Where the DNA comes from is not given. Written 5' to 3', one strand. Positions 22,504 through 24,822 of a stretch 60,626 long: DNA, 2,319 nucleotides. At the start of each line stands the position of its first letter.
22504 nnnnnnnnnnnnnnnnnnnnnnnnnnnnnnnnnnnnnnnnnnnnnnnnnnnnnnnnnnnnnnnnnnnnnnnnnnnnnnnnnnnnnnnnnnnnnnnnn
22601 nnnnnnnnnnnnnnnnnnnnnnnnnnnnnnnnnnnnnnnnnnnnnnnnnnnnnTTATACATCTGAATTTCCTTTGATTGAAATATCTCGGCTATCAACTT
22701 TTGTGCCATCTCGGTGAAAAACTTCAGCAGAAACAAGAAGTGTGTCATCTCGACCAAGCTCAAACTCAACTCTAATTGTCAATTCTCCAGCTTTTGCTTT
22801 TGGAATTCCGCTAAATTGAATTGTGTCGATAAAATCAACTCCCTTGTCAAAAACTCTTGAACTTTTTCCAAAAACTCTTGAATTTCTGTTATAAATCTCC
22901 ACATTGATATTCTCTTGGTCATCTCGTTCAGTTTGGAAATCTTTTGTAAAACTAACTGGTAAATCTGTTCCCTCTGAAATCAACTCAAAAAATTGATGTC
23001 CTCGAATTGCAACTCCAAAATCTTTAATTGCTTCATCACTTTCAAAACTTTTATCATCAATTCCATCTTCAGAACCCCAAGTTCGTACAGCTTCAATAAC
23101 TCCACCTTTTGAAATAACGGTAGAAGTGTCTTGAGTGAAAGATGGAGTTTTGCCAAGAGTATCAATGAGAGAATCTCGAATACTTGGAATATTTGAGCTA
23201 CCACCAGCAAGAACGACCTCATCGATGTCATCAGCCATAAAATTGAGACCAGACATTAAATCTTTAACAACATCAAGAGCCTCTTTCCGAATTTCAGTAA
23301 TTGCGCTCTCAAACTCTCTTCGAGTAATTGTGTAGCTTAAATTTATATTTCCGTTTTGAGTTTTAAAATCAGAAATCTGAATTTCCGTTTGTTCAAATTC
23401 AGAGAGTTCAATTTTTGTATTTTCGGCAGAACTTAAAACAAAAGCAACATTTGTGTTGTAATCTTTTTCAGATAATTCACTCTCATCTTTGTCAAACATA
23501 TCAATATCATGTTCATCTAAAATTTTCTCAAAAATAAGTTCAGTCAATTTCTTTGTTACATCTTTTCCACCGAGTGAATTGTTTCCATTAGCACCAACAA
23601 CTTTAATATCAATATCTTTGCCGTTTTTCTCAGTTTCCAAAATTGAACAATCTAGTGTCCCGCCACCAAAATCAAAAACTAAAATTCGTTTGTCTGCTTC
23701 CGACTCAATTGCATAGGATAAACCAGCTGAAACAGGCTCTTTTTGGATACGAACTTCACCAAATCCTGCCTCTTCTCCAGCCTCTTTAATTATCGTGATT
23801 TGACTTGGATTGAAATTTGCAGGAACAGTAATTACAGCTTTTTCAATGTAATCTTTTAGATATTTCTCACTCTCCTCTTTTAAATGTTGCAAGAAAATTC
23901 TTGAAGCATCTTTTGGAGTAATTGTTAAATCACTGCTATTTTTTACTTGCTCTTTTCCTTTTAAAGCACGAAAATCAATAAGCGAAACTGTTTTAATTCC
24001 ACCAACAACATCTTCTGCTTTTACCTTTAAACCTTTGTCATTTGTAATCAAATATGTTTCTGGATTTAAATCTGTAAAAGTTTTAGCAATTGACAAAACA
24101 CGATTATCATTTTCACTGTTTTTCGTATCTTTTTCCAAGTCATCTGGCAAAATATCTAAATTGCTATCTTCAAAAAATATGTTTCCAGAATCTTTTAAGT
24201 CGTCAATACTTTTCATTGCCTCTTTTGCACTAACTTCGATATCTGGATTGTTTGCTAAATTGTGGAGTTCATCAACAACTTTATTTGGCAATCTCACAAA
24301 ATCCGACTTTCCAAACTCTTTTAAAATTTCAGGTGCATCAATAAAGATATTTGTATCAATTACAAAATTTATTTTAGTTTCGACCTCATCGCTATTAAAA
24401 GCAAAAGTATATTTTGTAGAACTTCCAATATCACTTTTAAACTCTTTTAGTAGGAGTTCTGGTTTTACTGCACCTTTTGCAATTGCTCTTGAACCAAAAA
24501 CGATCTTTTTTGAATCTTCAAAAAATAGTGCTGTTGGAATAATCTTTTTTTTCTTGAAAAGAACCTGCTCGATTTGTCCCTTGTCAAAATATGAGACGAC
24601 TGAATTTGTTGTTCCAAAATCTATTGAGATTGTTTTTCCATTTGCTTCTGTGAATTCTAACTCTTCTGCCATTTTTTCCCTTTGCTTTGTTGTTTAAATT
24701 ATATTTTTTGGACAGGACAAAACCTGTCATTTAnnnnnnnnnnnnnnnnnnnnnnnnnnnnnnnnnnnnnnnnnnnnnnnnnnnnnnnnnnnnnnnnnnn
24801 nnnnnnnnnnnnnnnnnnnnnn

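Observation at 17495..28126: Seven-gene cluster with four paralogous Hsp70 ATPases plus PIN, vWA, GrpE-like and coiled-coil modules: candidate undescribed chaperone-based conflict system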

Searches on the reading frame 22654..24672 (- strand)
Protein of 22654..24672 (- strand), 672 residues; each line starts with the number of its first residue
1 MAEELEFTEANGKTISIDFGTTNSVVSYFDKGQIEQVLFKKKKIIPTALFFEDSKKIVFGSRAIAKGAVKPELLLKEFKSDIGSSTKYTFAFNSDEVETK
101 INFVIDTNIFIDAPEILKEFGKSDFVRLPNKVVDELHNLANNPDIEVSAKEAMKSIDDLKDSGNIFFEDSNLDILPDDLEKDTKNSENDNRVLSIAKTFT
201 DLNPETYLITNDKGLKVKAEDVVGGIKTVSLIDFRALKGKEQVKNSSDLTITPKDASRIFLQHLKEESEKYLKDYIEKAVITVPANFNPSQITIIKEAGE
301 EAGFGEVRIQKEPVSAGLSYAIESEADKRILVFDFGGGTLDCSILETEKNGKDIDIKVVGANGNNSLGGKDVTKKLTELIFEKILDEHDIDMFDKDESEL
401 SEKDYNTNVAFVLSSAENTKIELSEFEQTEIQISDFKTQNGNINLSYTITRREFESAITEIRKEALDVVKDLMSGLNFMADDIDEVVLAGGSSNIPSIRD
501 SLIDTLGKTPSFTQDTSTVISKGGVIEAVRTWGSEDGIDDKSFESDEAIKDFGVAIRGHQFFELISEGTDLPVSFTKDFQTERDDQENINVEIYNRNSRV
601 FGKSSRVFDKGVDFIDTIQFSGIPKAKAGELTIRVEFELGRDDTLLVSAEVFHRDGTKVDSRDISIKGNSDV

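Call 3: search_protein_families(library=pfam, proteins=[window:22654-24672:-], max_evalue=0.01)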
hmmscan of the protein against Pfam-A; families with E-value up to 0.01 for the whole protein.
window:22654-24672:- (672 aa): 3 families
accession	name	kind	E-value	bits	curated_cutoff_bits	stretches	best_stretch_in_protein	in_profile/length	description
PF00012.26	HSP70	-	3.8e-65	220.7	20.6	2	214-651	70-485/599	Hsp70 protein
PF13638.12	PIN_4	-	1.2e-16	61.7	21.9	1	103-220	1-122/132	PIN domain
PF06723.19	MreB_Mbl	-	6.1e-11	42.2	27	1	255-361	72-178/327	MreB/Mbl protein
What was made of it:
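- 22654..24672 (-): G3: lidless Hsp70 with a PIN nuclease inserted in ATPase subdomain IB. HSP70 matches in two stretches (E=3.8e-65) with PIN_4 between them (call 3).
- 24013..24366 (-): PIN_4 domain (G3 residues 103-220). PF13638 E=1.2e-16 (call 3).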

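Call 4: search_protein_families(library=padloc, proteins=[window:22654-24672:-], max_evalue=0.01)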
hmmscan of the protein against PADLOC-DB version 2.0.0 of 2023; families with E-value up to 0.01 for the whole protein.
window:22654-24672:- (672 aa): 0 families

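Call 5: search_protein_families(library=ncbifam, proteins=[window:22654-24672:-], max_evalue=0.01)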
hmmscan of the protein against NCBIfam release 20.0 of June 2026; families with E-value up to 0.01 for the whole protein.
window:22654-24672:- (672 aa): 15 families
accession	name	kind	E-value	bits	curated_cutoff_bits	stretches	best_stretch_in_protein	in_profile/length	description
NF001413.0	PRK00290.1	equivalog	4.7e-68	230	648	2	187-670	45-497/625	molecular chaperone DnaK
TIGR02350.1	prok_dnaK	equivalog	1.2e-65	222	822.55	2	190-670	46-496/596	molecular chaperone DnaK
TIGR01991.1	HscA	equivalog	4.9e-57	193.8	708.55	2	243-650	98-471/600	Fe-S protein assembly chaperone HscA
NF009946.0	PRK13410.1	equivalog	1.8e-55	188.4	1019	2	251-670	110-500/669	molecular chaperone DnaK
NF003520.0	PRK05183.1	subfamily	1.9e-55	188.4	620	2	245-650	119-491/621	Fe-S protein assembly chaperone HscA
NF009947.0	PRK13411.1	equivalog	1.6e-53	181.8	1002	1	232-650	87-484/662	molecular chaperone DnaK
NF002399.0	PRK01433.1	equivalog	8.2e-41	140.3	743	1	239-650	104-464/595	Fe-S protein assembly chaperone HscA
NF008673.0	PRK11678.1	equivalog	9e-27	94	331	2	259-375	132-258/450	molecular chaperone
NF010539.0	PRK13927.1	subfamily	6.2e-10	38.5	293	1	266-521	89-319/339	rod shape-determining protein MreB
TIGR00904.1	mreB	subfamily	1.5e-07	30.8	365.75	1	277-349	99-171/334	MreB/Mrl family cell shape determining protein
NF053827.1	RNA5-3helPhoH2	equivalog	2.3e-07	30.2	680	1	102-222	3-134/427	RNA 5'-3' helicase PhoH2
NF011660.0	PRK15080.1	equivalog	4.7e-06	26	182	1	261-349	79-162/277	ethanolamine utilization protein EutJ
TIGR02529.1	EutJ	subfamily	2e-05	24.2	152.1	1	261-349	46-129/239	ethanolamine utilization protein EutJ family protein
TIGR01174.1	ftsA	equivalog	4.9e-05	22.6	175.85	1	410-501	240-333/371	cell division protein FtsA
NF010540.1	PRK13929.1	exception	0.0083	15.2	515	0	260-345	80-167/334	rod-share determining protein MreBH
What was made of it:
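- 24013..24366 (-): The closest NCBIfam hit is the PIN domain of PhoH2 (E=2e-7, call 5).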

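Call 7: find_homologous_proteins(query=window:22654-24672:-, max_evalue=1e-10)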
Query window:22654-24672:- (672 aa): 5889 proteins with E <= 1e-10 among 8000 candidates; the best 120 are listed.
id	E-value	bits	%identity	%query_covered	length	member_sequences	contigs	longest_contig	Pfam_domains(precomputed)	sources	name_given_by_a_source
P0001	0.0e+0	1436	100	100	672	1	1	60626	PF00012.27,PF06723.20,PF13638.13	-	-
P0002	1.1e-269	915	64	100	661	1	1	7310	PF00012.27,PF06723.20,PF13638.13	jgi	jgi:molecular chaperone DnaK (HSP70)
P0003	5.6e-225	767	54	100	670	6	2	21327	PF00012.27,PF06723.20,PF13638.13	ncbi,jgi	jgi:molecular chaperone DnaK (HSP70)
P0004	9.5e-192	657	50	100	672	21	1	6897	PF00012.27,PF06723.20,PF13638.13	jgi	-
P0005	1.2e-190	654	49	100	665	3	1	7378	PF00012.27,PF06723.20,PF13638.13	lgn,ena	-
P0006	4.3e-190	652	50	100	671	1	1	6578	PF00012.27,PF06723.20,PF13638.13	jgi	-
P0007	8.4e-190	651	50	100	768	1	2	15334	PF00012.27,PF06723.20,PF13638.13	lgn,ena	-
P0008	1.4e-189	650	49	100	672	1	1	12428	PF00012.27,PF06723.20,PF13638.13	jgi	jgi:molecular chaperone DnaK (HSP70)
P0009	3.7e-189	649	50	100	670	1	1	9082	PF00012.27,PF06723.20,PF13638.13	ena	-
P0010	1.1e-188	647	49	100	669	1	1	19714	PF00012.27,PF06723.20,PF13638.13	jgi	jgi:molecular chaperone DnaK (HSP70)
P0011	1.1e-187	644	49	100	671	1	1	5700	PF00012.27,PF06723.20,PF13638.13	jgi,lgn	-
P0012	1.7e-187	643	49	100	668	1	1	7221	PF00012.27,PF06723.20,PF13638.13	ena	-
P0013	6.8e-187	641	48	100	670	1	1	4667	PF00012.27,PF06723.20,PF13638.13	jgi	-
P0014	6.8e-187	641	49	98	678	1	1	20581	PF00012.27,PF06723.20,PF13638.13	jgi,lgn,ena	-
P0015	1.1e-186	640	49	100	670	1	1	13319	PF00012.27,PF06723.20,PF13638.13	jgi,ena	-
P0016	2.0e-186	640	49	100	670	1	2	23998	PF00012.27,PF06723.20,PF13638.13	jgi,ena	-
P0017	4.4e-186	638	48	100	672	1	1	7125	PF00012.27,PF06723.20,PF13638.13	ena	-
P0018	4.7e-186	638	48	100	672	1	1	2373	PF00012.27,PF06723.20,PF13638.13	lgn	-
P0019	7.2e-186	638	48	100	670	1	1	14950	PF00012.27,PF06723.20,PF13638.13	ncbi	-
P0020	8.4e-186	638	48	100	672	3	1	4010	PF00012.27,PF06723.20,PF13638.13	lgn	-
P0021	1.5e-185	637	49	100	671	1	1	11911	PF00012.27,PF06723.20,PF13638.13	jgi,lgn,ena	-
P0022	4.7e-185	635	48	100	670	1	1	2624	PF00012.27,PF06723.20,PF13638.13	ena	-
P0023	6.4e-185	635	48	99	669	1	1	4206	PF00012.27,PF06723.20,PF13638.13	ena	-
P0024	7.4e-185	634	48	100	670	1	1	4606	PF00012.27,PF06723.20,PF13638.13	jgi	-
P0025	1.3e-184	634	49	100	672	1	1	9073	PF00012.27,PF06723.20,PF13638.13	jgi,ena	-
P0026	2.0e-184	633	48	100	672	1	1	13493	PF00012.27,PF06723.20,PF13638.13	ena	-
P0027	4.6e-184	632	48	100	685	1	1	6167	PF00012.27,PF06723.20,PF13638.13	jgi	jgi:molecular chaperone DnaK (HSP70)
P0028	6.2e-184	631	48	99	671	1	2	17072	PF00012.27,PF06723.20,PF13638.13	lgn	-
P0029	7.3e-184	631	48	100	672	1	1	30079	PF00012.27,PF06723.20,PF13638.13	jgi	jgi:molecular chaperone DnaK (HSP70)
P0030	7.5e-184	631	48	100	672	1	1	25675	PF00012.27,PF06723.20,PF13638.13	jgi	jgi:molecular chaperone DnaK (HSP70)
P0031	2.1e-183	630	48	100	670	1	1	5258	PF00012.27,PF06723.20,PF13638.13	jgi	-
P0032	2.7e-183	629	48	98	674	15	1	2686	PF00012.27,PF06723.20,PF13638.13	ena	-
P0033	3.3e-182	626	48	100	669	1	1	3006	PF00012.27,PF06723.20,PF13638.13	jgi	jgi:molecular chaperone DnaK (HSP70)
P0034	4.9e-182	625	49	100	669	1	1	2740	PF00012.27,PF06723.20,PF13638.13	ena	-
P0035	1.9e-180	620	47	100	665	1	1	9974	PF00012.27,PF06723.20,PF13638.13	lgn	-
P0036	2.0e-180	620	48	100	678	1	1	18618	PF00012.27,PF06723.20,PF13638.13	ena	-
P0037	1.4e-179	617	47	100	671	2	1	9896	PF00012.27,PF06723.20,PF13638.13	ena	-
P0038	7.2e-178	611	48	100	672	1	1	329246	PF00012.27,PF06723.20,PF13638.13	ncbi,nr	ncbi:MAG: Hsp70 family protein [Gammaproteobacteria bacterium]|nr:Hsp70 family protein [Gammaproteob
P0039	1.4e-176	607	46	100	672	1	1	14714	PF00012.27,PF06723.20,PF13638.13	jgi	-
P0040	1.5e-175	604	49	97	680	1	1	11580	PF00012.27,PF06723.20,PF13638.13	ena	-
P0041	6.5e-175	602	48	98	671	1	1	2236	PF00012.27,PF06723.20,PF13638.13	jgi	-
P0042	1.2e-174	601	48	93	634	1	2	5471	PF00012.27,PF06723.20,PF13638.13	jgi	-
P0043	4.1e-174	599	48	99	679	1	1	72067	PF00012.27,PF06723.20,PF13638.13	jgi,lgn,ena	-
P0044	2.9e-173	596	47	100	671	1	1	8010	PF00012.27,PF06723.20,PF13638.13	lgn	-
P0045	8.2e-172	591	46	100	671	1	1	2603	PF00012.27,PF06723.20,PF13638.13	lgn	-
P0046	3.2e-171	589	47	100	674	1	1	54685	PF00012.27,PF06723.20,PF13638.13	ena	-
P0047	1.1e-170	588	46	100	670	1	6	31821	PF00012.27,PF06723.20,PF13638.13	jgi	-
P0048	1.6e-170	587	47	100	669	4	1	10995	PF00012.27,PF06723.20,PF13638.13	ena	-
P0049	7.8e-170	585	44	100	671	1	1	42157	PF00012.27,PF06723.20,PF13638.13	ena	-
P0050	1.7e-169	584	47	100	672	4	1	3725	PF00012.27,PF06723.20,PF13638.13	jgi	-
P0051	2.1e-167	577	46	100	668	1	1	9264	PF00012.27,PF06723.20,PF13638.13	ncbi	-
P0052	6.4e-167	575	46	99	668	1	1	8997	PF00012.27,PF06723.20,PF13638.13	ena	-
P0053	2.1e-166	573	45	99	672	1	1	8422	PF00012.27,PF06723.20,PF13638.13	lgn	-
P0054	5.5e-166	572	46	100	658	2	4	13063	PF00012.27,PF06723.20,PF13638.13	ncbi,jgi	jgi:molecular chaperone DnaK (HSP70)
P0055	7.9e-166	572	45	100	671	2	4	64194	PF00012.27,PF06723.20,PF13638.13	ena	-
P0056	3.8e-165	569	44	100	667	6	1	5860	PF00012.27,PF06723.20,PF13638.13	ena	-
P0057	4.2e-165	569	48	89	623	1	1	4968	PF00012.27,PF06723.20,PF13638.13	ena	-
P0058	2.7e-164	567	44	98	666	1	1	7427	PF00012.27,PF06723.20,PF13638.13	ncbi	-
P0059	5.6e-164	565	46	100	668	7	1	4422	PF00012.27,PF06723.20,PF13638.13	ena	-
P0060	1.4e-163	564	45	98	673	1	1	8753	PF00012.27,PF06723.20,PF13638.13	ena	-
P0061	1.0e-161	558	44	99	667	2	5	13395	PF00012.27,PF06723.20,PF13638.13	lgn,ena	-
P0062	2.6e-160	553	43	98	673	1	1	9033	PF00012.27,PF06723.20,PF13638.13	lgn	-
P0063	4.7e-158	546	42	98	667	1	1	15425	PF00012.27,PF06723.20,PF13638.13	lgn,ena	-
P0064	4.7e-157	543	44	99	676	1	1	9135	PF00012.27,PF06723.20,PF13638.13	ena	-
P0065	4.3e-155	536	51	79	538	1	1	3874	PF00012.27,PF06723.20,PF13638.13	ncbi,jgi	-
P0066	5.3e-155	536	42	98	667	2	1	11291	PF00012.27,PF06723.20,PF13638.13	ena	-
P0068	1.1e-112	396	54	58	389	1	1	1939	PF00012.27,PF06723.20,PF13638.13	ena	-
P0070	2.9e-103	365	35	99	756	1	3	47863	PF00012.27,PF06723.20,PF13638.13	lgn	-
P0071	2.6e-101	358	34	99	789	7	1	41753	PF00012.27,PF06723.20,PF13638.13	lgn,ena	-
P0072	4.1e-95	338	32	99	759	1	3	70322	PF00012.27,PF06723.20,PF13638.13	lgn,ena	-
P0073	1.4e-94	336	32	99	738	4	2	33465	PF00012.27,PF06723.20,PF13638.13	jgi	-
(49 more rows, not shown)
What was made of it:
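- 22654..24672 (-): About 70 full-length homologues were found (call 7).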

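Call 12: find_encoding_contigs(protein=P0038, flank=10000, max_places=2)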
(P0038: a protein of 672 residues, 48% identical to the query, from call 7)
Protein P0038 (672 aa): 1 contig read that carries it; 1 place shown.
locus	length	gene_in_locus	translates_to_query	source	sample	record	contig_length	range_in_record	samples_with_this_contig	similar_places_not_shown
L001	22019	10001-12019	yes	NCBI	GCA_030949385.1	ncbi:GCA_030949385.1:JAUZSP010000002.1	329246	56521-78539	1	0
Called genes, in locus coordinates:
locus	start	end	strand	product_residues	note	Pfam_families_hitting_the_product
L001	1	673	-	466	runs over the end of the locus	PF06980:DUF1302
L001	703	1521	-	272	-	PF07044:DUF1329 (weak), PF17131:TP_0789-like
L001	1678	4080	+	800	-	PF00873:ACR_tran (faint), PF03176:MMPL, PF02460:Patched, PF12349:Sterol-sensing, PF03176:MMPL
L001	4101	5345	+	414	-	-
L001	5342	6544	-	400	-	PF13546:DDE_5, PF01609:DDE_Tnp_1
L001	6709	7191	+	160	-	-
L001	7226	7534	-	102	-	PF00218:IGPS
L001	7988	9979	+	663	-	PF00012:HSP70, PF06723:MreB_Mbl, PF00012:HSP70, PF00092:VWA, PF05762:VWA_CoxE, PF13519:VWA_2, PF13768:VWA_3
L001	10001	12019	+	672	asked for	PF00012:HSP70 (weak), PF06723:MreB_Mbl (faint), PF13638:PIN_4, PF00012:HSP70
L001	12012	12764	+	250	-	-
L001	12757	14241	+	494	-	PF00012:HSP70, PF06723:MreB_Mbl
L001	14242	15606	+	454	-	-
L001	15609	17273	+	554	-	PF00012:HSP70, PF06723:MreB_Mbl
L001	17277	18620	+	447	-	-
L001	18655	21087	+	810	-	PF00350:Dynamin_N, PF01926:MMR_HSR1 (faint)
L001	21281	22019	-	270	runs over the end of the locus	PF00218:IGPS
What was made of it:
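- Elsewhere the module sits next to a DDE transposase between trpC fragments (call 12).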

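Call 13: find_encoding_contigs(protein=P0003, flank=10000, max_places=2)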
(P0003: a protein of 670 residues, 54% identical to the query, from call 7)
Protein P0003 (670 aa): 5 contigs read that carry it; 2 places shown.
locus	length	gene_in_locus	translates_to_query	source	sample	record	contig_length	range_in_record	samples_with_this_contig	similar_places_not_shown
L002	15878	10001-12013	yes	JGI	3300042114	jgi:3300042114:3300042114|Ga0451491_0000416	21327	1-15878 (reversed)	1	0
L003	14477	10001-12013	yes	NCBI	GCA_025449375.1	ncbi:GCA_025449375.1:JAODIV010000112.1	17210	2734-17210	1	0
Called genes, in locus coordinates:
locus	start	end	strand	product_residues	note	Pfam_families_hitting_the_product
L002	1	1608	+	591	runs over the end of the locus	PF00270:DEAD, PF04851:ResIII, PF00271:Helicase_C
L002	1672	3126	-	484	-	PF00772:DnaB, PF06745:ATPase (faint), PF03796:DnaB_C, PF13481:AAA_25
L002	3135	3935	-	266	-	PF01975:SurE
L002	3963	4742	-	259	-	PF02673:BacA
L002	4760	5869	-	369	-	PF00155:Aminotran_1_2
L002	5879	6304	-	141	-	PF00376:MerR, PF13411:MerR_1, PF13591:MerR_2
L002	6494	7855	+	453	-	-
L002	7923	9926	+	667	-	PF00012:HSP70, PF06723:MreB_Mbl, PF14450:FtsA (faint), PF00092:VWA, PF13519:VWA_2, PF13768:VWA_3 (weak)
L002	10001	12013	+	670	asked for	PF00012:HSP70, PF13638:PIN_4, PF00012:HSP70, PF06723:MreB_Mbl (weak)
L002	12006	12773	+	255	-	-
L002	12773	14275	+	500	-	PF00012:HSP70, PF06723:MreB_Mbl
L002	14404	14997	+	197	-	-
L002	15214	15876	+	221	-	?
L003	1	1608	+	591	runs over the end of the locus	PF00270:DEAD, PF04851:ResIII, PF00271:Helicase_C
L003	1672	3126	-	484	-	PF00772:DnaB, PF06745:ATPase (faint), PF03796:DnaB_C, PF13481:AAA_25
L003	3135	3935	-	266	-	PF01975:SurE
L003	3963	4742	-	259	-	PF02673:BacA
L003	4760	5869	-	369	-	PF00155:Aminotran_1_2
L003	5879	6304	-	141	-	PF00376:MerR, PF13411:MerR_1, PF13591:MerR_2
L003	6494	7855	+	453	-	-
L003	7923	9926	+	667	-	PF00012:HSP70, PF06723:MreB_Mbl, PF14450:FtsA (faint), PF00092:VWA, PF13519:VWA_2, PF13768:VWA_3 (weak)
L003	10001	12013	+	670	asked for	PF00012:HSP70, PF13638:PIN_4, PF00012:HSP70, PF06723:MreB_Mbl (weak)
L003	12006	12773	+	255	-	-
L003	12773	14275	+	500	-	PF00012:HSP70, PF06723:MreB_Mbl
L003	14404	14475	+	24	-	?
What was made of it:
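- Checked: The same G3/G4 and G4/G5 8-nt overlaps occur in homologous loci (calls 12, 13).
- The window island and L002/L003 carry no recognisable element genes (calls 3, 13).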

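Call 14: find_encoding_contigs(protein=P0043, flank=10000, max_places=1)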
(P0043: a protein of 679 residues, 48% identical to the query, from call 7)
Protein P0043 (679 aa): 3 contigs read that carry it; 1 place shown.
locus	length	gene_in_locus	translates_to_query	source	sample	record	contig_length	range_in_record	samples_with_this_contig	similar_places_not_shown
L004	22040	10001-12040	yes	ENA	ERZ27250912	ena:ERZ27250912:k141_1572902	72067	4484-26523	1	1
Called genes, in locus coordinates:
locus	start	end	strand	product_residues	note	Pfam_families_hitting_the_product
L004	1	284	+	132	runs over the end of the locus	-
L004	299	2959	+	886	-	-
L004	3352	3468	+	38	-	-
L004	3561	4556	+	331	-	PF04055:Radical_SAM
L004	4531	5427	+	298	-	PF04055:Radical_SAM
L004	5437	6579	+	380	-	PF04055:Radical_SAM, PF13353:Fer4_12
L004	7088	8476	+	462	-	-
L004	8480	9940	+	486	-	PF00012:HSP70, PF06723:MreB_Mbl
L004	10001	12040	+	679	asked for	PF00012:HSP70, PF06723:MreB_Mbl (faint), PF13638:PIN_4, PF00012:HSP70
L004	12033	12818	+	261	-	-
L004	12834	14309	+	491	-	PF00012:HSP70, PF06723:MreB_Mbl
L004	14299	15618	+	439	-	-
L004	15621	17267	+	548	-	PF00012:HSP70, PF06723:MreB_Mbl (weak)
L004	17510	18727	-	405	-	PF00872:Transposase_mut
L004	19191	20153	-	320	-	PF08401:ArdcN, PF18818:MPTase-PolyVal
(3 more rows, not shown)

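Call 15: find_encoding_contigs(protein=P0055, flank=10000, max_places=1)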
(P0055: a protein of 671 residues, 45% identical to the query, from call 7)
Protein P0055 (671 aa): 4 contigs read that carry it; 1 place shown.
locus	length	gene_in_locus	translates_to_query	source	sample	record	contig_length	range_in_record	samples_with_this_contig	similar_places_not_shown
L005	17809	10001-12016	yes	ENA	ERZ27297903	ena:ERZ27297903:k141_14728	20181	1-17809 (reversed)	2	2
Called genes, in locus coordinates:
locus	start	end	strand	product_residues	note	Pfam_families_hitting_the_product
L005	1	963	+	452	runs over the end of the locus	PF02310:B12-binding, PF04055:Radical_SAM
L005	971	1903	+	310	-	PF04055:Radical_SAM, PF13353:Fer4_12 (faint)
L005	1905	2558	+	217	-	PF01712:dNK, PF02223:Thymidylate_kin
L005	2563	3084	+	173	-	PF01272:GreA_GreB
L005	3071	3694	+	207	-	PF13521:AAA_28 (weak)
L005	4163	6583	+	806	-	PF00350:Dynamin_N, PF01926:MMR_HSR1 (faint)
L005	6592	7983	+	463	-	-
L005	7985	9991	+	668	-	PF00012:HSP70, PF06723:MreB_Mbl, PF13768:VWA_3 (faint), PF00092:VWA, PF13519:VWA_2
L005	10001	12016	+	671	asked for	PF00012:HSP70 (weak), PF06723:MreB_Mbl (faint), PF13638:PIN_4, PF00012:HSP70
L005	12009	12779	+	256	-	-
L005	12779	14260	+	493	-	PF00012:HSP70, PF06723:MreB_Mbl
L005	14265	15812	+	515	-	-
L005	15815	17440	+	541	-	PF00012:HSP70, PF06723:MreB_Mbl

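Call 16: find_encoding_contigs(protein=P0072, flank=10000, max_places=1)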
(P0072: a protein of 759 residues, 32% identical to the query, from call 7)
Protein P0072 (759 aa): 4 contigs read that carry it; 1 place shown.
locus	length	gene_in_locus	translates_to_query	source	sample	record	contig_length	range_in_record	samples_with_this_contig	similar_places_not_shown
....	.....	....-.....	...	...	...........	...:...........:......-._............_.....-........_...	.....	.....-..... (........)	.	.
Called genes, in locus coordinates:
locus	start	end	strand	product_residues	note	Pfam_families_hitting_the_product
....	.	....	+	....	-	?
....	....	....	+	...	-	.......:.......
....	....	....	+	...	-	-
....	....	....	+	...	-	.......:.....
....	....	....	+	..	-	-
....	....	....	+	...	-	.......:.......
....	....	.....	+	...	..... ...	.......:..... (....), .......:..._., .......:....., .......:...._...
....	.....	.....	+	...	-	-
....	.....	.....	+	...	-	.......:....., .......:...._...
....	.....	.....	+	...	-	-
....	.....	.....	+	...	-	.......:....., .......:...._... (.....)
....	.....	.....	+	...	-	-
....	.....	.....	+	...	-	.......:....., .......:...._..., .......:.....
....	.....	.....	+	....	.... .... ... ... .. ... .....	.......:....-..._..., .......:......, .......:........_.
